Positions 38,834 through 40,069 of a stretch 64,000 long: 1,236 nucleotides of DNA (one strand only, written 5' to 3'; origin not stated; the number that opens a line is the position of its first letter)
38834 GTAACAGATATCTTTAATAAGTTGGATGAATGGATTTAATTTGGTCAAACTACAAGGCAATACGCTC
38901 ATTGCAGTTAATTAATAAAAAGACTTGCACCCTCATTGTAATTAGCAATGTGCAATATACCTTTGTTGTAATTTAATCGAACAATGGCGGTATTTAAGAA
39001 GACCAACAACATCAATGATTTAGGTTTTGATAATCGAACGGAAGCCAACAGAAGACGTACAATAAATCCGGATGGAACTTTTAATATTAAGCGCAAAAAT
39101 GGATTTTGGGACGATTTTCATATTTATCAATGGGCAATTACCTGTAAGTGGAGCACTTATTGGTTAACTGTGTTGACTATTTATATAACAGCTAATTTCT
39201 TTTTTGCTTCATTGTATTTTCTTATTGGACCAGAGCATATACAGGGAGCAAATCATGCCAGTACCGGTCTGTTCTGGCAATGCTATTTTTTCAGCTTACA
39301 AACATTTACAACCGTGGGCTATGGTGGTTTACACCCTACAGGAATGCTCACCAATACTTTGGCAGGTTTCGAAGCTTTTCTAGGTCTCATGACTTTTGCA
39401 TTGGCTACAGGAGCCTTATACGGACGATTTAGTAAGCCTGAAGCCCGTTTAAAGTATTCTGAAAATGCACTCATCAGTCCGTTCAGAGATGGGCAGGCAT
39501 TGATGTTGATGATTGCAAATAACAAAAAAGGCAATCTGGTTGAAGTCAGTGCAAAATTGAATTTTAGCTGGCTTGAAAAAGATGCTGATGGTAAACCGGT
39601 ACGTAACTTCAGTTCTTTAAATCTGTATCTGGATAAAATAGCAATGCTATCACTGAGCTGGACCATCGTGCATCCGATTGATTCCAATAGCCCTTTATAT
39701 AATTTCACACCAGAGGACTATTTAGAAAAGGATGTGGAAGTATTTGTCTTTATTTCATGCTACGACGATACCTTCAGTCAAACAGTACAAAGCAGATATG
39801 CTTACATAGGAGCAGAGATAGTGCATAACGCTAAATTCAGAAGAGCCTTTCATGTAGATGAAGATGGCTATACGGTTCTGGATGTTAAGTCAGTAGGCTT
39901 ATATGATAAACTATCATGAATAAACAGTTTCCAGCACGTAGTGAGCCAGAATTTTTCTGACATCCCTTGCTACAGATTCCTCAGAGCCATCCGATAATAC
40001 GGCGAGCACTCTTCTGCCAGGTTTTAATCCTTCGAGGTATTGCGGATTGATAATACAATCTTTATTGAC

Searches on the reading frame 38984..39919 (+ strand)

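Call 56: search_protein_families(library=pfam, proteins=[window:38984-39919:+], max_evalue=0.00001)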
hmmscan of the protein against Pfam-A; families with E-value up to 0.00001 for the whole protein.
window:38984-39919:+ (311 aa): 2 families
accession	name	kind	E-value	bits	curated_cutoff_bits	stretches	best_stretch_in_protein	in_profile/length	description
PF17655.7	IRK_C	-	1.6e-18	67.4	22.5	1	156-300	1-149/174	Inward rectifier potassium channel C-terminal domain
PF07885.22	Ion_trans_2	-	3.4e-07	30.5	22.5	1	70-145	5-73/79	Ion channel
